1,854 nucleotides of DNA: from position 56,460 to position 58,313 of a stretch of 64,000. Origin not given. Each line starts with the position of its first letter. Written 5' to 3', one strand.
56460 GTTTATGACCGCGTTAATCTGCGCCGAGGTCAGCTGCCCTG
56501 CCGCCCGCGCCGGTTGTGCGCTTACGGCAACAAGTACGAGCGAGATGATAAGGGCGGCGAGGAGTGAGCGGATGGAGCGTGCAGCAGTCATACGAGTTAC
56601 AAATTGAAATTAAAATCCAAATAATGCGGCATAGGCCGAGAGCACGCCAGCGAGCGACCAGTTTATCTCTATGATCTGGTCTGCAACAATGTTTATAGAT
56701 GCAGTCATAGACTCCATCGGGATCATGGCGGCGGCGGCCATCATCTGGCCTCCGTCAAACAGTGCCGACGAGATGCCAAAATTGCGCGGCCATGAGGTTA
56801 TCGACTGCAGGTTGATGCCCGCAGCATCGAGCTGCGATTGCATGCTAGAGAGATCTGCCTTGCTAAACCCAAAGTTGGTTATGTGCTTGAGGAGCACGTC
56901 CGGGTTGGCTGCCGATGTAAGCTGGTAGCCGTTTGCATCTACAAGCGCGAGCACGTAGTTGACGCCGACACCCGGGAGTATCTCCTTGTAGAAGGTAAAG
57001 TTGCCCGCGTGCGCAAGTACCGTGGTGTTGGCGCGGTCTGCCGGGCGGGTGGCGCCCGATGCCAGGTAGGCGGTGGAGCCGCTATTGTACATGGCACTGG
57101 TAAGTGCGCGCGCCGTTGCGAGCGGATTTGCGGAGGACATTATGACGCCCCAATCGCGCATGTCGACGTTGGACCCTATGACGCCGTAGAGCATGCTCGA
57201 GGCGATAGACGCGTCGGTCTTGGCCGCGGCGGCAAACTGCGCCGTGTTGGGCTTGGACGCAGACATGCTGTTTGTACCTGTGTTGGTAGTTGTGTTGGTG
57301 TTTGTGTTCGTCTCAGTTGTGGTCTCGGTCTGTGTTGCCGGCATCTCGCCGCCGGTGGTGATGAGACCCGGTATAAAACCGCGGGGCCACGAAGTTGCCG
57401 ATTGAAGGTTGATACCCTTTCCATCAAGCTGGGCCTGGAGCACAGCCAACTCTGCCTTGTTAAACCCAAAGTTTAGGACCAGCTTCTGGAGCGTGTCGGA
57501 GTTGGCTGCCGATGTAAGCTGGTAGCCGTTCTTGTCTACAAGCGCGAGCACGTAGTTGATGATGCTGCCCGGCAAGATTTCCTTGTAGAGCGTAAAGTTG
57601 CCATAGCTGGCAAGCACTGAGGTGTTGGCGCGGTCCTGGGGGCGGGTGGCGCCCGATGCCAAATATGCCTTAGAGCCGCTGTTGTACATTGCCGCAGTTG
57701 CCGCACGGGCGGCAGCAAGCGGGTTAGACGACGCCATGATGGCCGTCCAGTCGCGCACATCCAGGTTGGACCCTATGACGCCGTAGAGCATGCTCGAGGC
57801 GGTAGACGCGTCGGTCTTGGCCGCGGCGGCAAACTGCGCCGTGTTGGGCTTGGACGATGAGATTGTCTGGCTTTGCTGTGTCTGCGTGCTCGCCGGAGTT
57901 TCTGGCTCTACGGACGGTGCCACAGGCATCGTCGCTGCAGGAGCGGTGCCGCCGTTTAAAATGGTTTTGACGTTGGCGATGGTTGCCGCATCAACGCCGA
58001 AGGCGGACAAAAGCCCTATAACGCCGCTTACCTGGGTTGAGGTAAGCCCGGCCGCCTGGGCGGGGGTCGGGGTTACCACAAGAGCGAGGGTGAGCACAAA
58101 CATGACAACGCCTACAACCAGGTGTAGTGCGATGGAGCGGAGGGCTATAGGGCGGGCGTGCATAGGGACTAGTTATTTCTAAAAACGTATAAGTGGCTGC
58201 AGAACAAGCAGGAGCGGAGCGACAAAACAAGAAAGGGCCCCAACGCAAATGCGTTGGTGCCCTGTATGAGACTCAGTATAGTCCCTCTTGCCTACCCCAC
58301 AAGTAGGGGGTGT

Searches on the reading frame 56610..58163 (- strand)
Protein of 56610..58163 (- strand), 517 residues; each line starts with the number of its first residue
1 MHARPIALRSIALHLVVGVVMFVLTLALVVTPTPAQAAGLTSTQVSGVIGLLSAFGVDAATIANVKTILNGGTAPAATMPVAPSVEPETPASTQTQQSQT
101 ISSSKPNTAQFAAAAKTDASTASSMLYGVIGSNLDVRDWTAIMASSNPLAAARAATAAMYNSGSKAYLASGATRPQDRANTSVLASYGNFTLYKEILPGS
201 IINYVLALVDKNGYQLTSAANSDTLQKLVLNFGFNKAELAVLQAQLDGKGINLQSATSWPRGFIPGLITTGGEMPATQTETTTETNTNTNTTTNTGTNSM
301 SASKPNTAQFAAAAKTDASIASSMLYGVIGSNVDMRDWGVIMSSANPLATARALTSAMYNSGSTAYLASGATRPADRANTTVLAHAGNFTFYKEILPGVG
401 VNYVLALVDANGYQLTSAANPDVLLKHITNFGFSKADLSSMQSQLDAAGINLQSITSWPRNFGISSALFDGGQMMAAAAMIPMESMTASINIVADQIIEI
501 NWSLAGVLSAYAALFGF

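Call 3: search_protein_families(library=pfam, proteins=[window:56610-58163:-], max_evalue=0.01)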
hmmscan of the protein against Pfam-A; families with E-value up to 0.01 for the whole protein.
window:56610-58163:- (517 aa): 0 families

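Call 10: find_encoding_contigs(protein=window:56610-58163:-, flank=10000, max_places=10)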
Protein window:56610-58163:- (517 aa): no gene with exactly this product is on record in the collection.

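Call 20: find_homologous_proteins(query=window:56610-58163:-)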
Query window:56610-58163:- (517 aa): 17 proteins with E <= 0.001 among 8000 candidates.
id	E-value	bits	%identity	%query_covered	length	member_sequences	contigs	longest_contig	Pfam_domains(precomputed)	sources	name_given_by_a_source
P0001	0.0e+0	1084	100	100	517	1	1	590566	-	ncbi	-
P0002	1.2e-244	830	78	100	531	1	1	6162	-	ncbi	-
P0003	2.9e-129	450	80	42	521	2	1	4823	-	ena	-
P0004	6.6e-122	426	80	43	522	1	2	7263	-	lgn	-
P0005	1.2e-107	379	62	50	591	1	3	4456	-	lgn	-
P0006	2.2e-106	374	44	100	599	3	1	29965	PF00801.27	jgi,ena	-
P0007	2.1e-103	365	70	42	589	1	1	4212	-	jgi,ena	-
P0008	6.4e-50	188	59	32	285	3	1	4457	-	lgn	-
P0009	1.5e-21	95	44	33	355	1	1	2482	-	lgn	-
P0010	1.0e-20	92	47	29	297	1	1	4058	-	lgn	-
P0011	1.8e-20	91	45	28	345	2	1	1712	-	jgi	jgi:hypothetical protein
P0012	1.5e-19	88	41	30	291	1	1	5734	-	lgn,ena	-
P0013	8.8e-17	79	40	29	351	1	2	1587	-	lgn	-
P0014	6.0e-13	67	35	37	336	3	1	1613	-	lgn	-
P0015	3.9e-12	64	66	11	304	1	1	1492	-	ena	-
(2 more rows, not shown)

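Call 21: find_encoding_contigs(protein=P0002, flank=10000, max_places=5)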
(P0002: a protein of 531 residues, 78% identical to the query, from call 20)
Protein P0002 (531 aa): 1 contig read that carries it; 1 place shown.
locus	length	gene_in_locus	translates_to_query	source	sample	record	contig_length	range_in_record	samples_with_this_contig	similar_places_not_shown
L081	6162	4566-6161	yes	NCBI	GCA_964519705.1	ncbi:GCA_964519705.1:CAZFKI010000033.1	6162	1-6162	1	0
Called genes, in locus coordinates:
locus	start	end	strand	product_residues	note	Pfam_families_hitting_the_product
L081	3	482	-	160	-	?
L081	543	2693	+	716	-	PF00009:GTP_EFTU, PF03144:GTP_EFTU_D2, PF22042:EF-G_D2, PF14492:EFG_III, PF16658:RF3_C (weak), PF03764:EFG_IV, PF00679:EFG_C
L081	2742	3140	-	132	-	-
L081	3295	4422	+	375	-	PF01471:PG_binding_1 (weak)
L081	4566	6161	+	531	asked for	?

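Call 22: find_encoding_contigs(protein=P0006, flank=10000, max_places=5)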
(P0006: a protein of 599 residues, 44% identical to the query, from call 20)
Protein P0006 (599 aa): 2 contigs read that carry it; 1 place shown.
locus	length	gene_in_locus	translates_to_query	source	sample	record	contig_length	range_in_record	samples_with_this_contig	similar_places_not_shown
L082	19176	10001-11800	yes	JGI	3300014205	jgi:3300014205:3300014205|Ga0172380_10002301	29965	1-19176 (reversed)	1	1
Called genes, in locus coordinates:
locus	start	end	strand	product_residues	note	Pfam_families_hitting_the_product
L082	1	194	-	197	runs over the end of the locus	PF02777:Sod_Fe_C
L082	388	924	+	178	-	-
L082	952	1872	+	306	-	PF00753:Lactamase_B, PF12706:Lactamase_B_2 (weak)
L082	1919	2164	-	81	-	PF00830:Ribosomal_L28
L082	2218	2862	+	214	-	PF02163:Peptidase_M50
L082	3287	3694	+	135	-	PF00164:Ribosom_S12_S23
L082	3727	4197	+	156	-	PF00177:Ribosomal_S7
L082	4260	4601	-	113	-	-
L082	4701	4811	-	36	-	-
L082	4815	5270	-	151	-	PF12647:RNHCP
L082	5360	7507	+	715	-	PF00009:GTP_EFTU, PF03144:GTP_EFTU_D2, PF22042:EF-G_D2, PF14492:EFG_III, PF16658:RF3_C (weak), PF03764:EFG_IV, PF00679:EFG_C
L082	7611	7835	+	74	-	-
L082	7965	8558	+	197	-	-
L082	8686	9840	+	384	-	PF01471:PG_binding_1 (weak)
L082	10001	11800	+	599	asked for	PF00801:PKD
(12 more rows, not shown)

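Call 26: find_encoding_contigs(protein=P0001, flank=2000, max_places=3)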
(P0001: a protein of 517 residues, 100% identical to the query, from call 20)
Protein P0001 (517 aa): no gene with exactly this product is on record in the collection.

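Call 27: find_encoding_contigs(protein=P0004, flank=10000, max_places=3)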
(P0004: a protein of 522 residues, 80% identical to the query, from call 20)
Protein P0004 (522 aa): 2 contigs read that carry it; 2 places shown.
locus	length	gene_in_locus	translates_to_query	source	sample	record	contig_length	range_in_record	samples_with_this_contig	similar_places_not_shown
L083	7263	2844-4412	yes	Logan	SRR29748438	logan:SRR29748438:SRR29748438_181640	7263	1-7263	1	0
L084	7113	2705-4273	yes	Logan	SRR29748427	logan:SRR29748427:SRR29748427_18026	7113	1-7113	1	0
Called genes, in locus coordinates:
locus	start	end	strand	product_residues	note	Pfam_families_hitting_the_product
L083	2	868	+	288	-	?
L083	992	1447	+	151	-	-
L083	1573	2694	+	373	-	PF01471:PG_binding_1 (weak)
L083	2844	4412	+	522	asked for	-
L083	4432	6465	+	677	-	PF00801:PKD (faint), PF18911:PKD_4 (faint)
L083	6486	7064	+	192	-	-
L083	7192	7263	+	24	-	?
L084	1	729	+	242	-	?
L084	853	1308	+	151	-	-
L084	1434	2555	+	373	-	PF01471:PG_binding_1 (weak)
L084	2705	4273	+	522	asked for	-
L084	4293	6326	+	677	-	PF00801:PKD (faint), PF18911:PKD_4 (faint)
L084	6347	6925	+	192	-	-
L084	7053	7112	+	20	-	?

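Call 28: find_encoding_contigs(protein=P0005, flank=10000, max_places=3)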
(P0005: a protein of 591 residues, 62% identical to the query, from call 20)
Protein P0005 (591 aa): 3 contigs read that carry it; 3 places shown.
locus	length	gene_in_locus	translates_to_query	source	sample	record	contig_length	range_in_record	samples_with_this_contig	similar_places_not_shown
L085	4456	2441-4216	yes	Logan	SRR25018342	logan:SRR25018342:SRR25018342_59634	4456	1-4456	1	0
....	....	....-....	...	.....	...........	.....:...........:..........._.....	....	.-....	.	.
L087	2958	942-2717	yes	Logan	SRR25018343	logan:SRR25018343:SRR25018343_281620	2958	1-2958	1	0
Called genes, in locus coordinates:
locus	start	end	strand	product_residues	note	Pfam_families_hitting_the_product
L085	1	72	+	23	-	?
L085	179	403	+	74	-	-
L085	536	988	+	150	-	-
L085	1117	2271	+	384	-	PF01471:PG_binding_1 (faint)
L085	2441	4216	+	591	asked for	-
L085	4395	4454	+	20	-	?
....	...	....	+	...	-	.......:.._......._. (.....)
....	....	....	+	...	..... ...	-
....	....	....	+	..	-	?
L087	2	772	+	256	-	?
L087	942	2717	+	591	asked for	-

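Call 50: search_protein_families(library=pfam, proteins=[L083:992-1447:+, L081:2742-3140:-, L083:6486-7064:+, L083:2844-4412:+, window:56610-58163:-], max_evalue=1)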
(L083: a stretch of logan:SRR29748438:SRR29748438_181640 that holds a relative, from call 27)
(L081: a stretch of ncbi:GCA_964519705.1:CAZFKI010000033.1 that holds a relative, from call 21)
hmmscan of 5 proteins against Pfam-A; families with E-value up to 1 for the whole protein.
L083:992-1447:+ (151 aa): 0 families

L081:2742-3140:- (132 aa): 1 family
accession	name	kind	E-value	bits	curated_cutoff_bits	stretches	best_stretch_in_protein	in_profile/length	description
PF04952.20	AstE_AspA_hybrid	-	0.19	12.2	25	0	29-56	4-31/76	AstE/AspA barrel-sandwich hybrid domain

L083:6486-7064:+ (192 aa): 1 family
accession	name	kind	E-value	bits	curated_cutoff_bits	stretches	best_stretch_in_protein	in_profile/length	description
PF20080.4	ALTTAQ_rpt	-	0.15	12.2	26.4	1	25-42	18-35/38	ALTTAQ repeat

L083:2844-4412:+ (522 aa): 0 families

window:56610-58163:- (517 aa): 4 families
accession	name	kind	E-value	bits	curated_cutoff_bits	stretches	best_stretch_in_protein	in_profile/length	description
PF20205.3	DUF6567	-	0.055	13.8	27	0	172-228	26-82/123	Family of unknown function (DUF6567)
PF13699.11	eCIS_core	-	0.1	13.2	22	0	350-385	32-67/79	eCIS core domain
PF06392.17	Asr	-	0.46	11.5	24.9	1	278-319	8-49/101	Acid shock protein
PF06674.16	DUF1176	-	0.87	9.5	34.8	1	65-178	136-243/322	Protein of unknown function (DUF1176)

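Call 51: search_protein_families(library=phrogs, proteins=[window:56610-58163:-, L083:992-1447:+, L081:2742-3140:-], max_evalue=0.01)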
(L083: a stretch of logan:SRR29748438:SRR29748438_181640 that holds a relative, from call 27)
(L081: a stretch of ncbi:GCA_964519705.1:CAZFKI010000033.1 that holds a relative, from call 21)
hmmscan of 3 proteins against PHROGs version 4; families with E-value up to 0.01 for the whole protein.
window:56610-58163:- (517 aa): 0 families

L083:992-1447:+ (151 aa): 0 families

L081:2742-3140:- (132 aa): 0 families

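Call 52: search_protein_families(library=padloc, proteins=[window:56610-58163:-, L083:992-1447:+, L081:2742-3140:-], max_evalue=0.01)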
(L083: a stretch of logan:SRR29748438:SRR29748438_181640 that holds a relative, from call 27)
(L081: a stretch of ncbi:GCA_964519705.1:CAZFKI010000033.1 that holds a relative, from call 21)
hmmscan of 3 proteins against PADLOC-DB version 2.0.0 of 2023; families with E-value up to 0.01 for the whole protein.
window:56610-58163:- (517 aa): 0 families

L083:992-1447:+ (151 aa): 0 families

L081:2742-3140:- (132 aa): 0 families

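Call 79: search_protein_families(library=ncbifam, proteins=[window:56610-58163:-, L083:6486-7064:+, L083:992-1447:+], max_evalue=0.1)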
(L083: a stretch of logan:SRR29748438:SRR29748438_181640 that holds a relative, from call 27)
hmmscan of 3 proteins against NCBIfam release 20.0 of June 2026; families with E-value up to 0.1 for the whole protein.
window:56610-58163:- (517 aa): 0 families

L083:6486-7064:+ (192 aa): 0 families

L083:992-1447:+ (151 aa): 0 families

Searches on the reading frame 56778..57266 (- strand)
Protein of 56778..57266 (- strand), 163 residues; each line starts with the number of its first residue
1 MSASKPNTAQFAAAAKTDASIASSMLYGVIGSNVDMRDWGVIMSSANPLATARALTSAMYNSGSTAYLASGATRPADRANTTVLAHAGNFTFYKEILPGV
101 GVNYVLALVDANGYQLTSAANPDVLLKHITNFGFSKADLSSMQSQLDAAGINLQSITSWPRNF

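Call 57: search_protein_representatives(alignment_id=A6)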
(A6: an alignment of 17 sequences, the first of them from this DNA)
Query: 17 sequences, 165 profile positions. Proteins with E-value up to 0.001 (for the whole library): 479; up to 1e-10: 247; up to 1e-30: 91. The best 150 are listed.
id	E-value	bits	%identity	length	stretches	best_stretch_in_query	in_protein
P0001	1.5e-147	503.1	-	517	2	2-165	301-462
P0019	2.3e-75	268.3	-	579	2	3-160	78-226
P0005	8.7e-69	246.9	-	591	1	1-165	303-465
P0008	4.1e-66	238.2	-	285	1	1-162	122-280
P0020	2.0e-56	206.7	-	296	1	4-163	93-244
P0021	3.2e-52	193.0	-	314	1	2-163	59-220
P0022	2.5e-51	190.1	-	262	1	2-160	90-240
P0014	4.3e-50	186.1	-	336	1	2-164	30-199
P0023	1.6e-47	177.7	-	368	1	2-163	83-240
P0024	1.4e-46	174.6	-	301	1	3-162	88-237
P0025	6.4e-46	172.5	-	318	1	2-158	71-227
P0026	3.3e-45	170.2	-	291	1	2-162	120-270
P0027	8.9e-45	168.8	-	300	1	3-161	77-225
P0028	1.3e-44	168.3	-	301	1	2-160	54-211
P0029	4.2e-44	166.6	-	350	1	2-162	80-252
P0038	1.9e-42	161.2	-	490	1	2-163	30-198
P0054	3.3e-40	154.0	-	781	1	3-162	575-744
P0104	4.2e-31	124.3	-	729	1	3-162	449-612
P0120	7.7e-28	113.7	-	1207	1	2-138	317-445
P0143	3.0e-24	102.1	-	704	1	3-121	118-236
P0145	5.3e-24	101.2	-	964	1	4-66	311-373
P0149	1.3e-22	96.7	-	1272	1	3-140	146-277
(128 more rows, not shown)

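Call 58: search_protein_families(library=pfam, proteins=[P0054, P0104, P0120, P0149, P0145, P0143, P0019, P0038, P0020, P0021], max_evalue=0.001)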
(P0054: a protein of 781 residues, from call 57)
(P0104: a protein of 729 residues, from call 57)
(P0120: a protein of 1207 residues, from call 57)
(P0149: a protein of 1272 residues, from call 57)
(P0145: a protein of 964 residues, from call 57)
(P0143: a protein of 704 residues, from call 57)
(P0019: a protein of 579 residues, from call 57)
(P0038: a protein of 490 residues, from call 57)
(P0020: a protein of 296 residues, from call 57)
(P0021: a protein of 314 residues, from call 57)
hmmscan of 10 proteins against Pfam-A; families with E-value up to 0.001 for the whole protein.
P0054 (781 aa): 1 family
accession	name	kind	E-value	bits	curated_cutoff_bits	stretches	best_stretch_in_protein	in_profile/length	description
PF01471.23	PG_binding_1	-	1.1e-06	29.1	23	1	88-150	2-56/57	Putative peptidoglycan binding domain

P0104 (729 aa): 1 family
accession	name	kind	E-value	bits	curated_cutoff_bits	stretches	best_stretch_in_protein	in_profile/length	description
PF01471.23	PG_binding_1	-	9.9e-08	32.5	23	1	336-382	2-47/57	Putative peptidoglycan binding domain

P0120 (1207 aa): 1 family
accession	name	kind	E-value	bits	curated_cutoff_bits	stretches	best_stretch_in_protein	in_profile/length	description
PF05683.17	Fumerase_C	-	3.1e-05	23.9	22.2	1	611-677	75-142/205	Fumarase C-terminus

P0149 (1272 aa): 0 families

P0145 (964 aa): 0 families

P0143 (704 aa): 0 families

P0019 (579 aa): 0 families

P0038 (490 aa): 0 families

P0020 (296 aa): 0 families

P0021 (314 aa): 0 families

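Call 59: predict_structure(alignment_id=A6)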
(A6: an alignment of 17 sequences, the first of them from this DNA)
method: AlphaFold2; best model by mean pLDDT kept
length: 163 residues; sequences in the alignment: 17
mean_pLDDT: 86.6   pTM: 0.79
mean pLDDT of the five models: 86.6, 85.6, 85.5, 85.2, 83.7
residues with pLDDT >= 90: 83; 70-90: 66; 50-70: 9; < 50: 5
segments of 3 or more residues with pLDDT < 50: 160-163
pLDDT, mean of each block of 10 residues (from residue 1): 79 95 88 83 95 93 88 92 94 89 89 88 84 89 89 64 39
secondary structure, 60 per line:
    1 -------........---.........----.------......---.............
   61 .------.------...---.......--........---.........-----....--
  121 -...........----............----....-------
elements in order: H8-15 H19-27 H39-44 H48-61 E81-87 E90-97 E101-109 E115-118 H122-132 H137-148 H153-156

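Call 64: fold_search(model_id=the predicted structure, library=pdb)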
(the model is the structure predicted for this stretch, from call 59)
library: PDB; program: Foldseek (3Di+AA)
matches with E <= 10: 371; with E <= 0.001: 0
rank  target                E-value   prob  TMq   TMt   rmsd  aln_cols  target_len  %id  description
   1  2ynt_A                6.0e-01  0.08  0.14  0.11  11.1        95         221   14  GIM-1-3Mol native. Crystal structures of Pseudomonas aeruginosa GIM- 1: active site plasticity in metallo-beta-lactama (released 2013-07-24)
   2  6lj4                  6.7e-01  0.08  0.17  0.13  11.4       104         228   18  Crystal structure of NDM-1 in complex with D-captopril derivative wss04146 (released 2020-12-16)
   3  5wig_A                7.7e-01  0.08  0.17  0.13  11.1       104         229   16  Structure of New Delhi Metallo-Beta-lactamase 4 (NDM-4) (released 2017-10-18)
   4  5wih                  9.8e-01  0.08  0.17  0.13  11.6        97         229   18  Structure of New Delhi Metallo-Beta-lactamase 12 (NDM-12) (released 2017-10-18)
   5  2ynt_C                9.8e-01  0.07  0.14  0.11  10.9        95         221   14  GIM-1-3Mol native. Crystal structures of Pseudomonas aeruginosa GIM- 1: active site plasticity in metallo-beta-lactama (released 2013-07-24)
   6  1v8b_A                9.8e-01  0.05  0.16  0.06  18.4       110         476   15  Crystal structure of a hydrolase (released 2004-10-26)
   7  2bmi_A                1.0e+00  0.08  0.17  0.13  11.1        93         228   13  METALLO-BETA-LACTAMASE (released 1998-09-23)
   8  5ypi_A                1.0e+00  0.06  0.16  0.12  11.6        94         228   17  Crystal structure of NDM-1 bound to hydrolyzed imipenem representing an EI1 complex (released 2018-02-21)
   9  7wzf                  1.0e+00  0.03  0.13  0.10  14.8       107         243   13  Structural and mechanism analysis of YunM (released 2023-02-22)
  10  2xf3_B                1.2e+00  0.08  0.19  0.08  14.4       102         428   11  Structural and mechanistic studies on a cephalosporin esterase from the clavulanic acid biosynthesis pathway (released 2011-06-29)
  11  3srx_A                1.2e+00  0.06  0.17  0.12  11.1       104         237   16  New Delhi Metallo-beta-Lactamase-1 Complexed with Cd (released 2011-07-20)
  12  9qcc_J                1.2e+00  0.04  0.16  0.07  16.1       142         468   11  Activated XauSPARDA filament assembly with bound dsDNA substrate (released 2025-12-17)
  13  6mh0_A                1.3e+00  0.08  0.18  0.14  11.3       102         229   18  Crystal Structure of the New Deli Metallo Beta Lactamase Variant 3 from Klebsiella pneumoniae (released 2018-10-03)
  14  6c89_C                1.3e+00  0.06  0.16  0.12  11.6        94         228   17  NDM-1 Beta-Lactamase Exhibits Differential Active Site Sequence Requirements for the Hydrolysis of Penicillin versus C (released 2018-12-12)
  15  9sob_Q                1.3e+00  0.14  0.15  0.08   9.2        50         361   22  Structural Model of the Nuclear Pore Complex in Arabidopsis thaliana (released 2025-11-05)
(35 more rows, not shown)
